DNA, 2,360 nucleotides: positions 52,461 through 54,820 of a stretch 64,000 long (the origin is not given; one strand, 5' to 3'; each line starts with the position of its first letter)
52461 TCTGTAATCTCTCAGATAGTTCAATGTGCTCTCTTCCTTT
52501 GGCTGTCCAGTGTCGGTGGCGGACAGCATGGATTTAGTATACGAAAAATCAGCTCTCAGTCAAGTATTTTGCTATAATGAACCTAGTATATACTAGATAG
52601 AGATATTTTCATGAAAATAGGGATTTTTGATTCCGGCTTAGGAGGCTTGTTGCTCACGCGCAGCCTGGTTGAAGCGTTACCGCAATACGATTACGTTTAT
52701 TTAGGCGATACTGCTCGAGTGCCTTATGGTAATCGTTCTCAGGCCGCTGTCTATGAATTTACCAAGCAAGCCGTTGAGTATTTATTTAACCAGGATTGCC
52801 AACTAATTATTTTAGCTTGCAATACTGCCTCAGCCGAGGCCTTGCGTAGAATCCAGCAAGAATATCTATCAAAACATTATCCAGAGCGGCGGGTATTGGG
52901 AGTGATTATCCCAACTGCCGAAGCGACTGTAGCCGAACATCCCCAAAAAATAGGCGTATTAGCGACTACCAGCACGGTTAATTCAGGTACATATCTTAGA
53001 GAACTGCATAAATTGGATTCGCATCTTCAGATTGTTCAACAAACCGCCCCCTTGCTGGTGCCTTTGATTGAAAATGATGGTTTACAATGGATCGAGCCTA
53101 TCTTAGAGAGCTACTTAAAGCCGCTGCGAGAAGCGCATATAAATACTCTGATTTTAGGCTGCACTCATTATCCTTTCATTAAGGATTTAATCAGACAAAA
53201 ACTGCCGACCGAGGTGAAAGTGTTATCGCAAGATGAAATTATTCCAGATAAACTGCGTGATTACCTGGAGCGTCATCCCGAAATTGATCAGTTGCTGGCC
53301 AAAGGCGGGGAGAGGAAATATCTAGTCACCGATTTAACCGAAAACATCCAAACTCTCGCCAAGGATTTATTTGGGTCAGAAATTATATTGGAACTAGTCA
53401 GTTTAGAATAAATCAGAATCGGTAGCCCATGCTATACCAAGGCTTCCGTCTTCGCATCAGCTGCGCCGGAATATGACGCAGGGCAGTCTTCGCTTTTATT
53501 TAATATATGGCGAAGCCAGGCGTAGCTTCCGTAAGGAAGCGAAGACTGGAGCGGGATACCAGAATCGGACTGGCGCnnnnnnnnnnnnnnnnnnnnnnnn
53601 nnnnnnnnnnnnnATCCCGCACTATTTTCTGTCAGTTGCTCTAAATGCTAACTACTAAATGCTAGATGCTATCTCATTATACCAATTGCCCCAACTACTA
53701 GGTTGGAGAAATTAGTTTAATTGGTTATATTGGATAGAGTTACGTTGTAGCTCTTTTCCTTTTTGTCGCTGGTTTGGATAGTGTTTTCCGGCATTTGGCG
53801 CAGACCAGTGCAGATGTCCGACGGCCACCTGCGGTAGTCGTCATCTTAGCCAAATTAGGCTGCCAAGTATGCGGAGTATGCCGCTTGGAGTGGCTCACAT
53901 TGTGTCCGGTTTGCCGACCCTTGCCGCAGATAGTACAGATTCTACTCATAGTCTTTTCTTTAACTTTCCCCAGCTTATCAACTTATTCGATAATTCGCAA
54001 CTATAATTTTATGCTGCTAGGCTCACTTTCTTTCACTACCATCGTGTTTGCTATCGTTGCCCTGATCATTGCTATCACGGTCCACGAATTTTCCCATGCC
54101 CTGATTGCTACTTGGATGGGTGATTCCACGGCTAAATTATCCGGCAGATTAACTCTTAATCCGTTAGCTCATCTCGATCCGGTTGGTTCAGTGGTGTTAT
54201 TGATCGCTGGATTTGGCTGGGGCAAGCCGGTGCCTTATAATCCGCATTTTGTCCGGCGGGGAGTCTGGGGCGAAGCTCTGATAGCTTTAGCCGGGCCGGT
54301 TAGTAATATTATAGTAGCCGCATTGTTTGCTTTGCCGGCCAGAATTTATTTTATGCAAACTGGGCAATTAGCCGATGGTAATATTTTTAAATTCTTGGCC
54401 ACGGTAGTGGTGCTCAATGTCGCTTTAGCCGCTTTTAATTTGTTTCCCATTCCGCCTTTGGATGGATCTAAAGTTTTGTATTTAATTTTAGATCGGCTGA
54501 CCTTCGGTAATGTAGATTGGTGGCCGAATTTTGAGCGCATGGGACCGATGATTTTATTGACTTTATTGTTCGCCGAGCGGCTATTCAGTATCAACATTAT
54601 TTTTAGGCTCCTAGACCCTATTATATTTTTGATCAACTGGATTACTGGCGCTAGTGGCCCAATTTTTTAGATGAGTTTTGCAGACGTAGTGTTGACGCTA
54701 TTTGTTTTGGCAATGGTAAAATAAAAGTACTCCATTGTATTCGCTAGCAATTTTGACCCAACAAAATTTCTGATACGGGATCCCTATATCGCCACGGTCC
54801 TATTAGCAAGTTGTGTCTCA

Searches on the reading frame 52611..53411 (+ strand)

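Call 40: search_protein_families(library=pfam, proteins=[window:52611-53411:+], max_evalue=0.001)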
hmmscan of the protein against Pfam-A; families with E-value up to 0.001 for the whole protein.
window:52611-53411:+ (266 aa): 1 family
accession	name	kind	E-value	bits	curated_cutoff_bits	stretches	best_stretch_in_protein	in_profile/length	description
PF01177.27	Asp_Glu_race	-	2.2e-14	54.2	31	1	14-201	11-199/211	Asp/Glu/Hydantoin racemase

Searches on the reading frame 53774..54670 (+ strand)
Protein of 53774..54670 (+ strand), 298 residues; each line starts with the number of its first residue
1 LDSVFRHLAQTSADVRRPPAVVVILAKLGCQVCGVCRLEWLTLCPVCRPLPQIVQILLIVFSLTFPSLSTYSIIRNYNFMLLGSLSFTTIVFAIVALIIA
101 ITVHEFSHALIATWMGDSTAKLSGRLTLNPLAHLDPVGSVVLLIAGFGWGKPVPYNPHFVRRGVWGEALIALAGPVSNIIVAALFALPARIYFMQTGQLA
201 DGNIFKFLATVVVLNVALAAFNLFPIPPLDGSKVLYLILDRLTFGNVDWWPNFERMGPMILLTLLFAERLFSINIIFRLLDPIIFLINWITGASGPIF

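Call 40: search_protein_families(library=pfam, proteins=[window:53774-54670:+], max_evalue=0.001)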
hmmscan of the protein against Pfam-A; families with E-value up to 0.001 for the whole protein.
window:53774-54670:+ (298 aa): 1 family
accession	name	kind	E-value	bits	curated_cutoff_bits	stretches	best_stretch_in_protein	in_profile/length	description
PF02163.28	Peptidase_M50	-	5.3e-15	55.8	27.2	2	194-242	150-197/221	Peptidase family M50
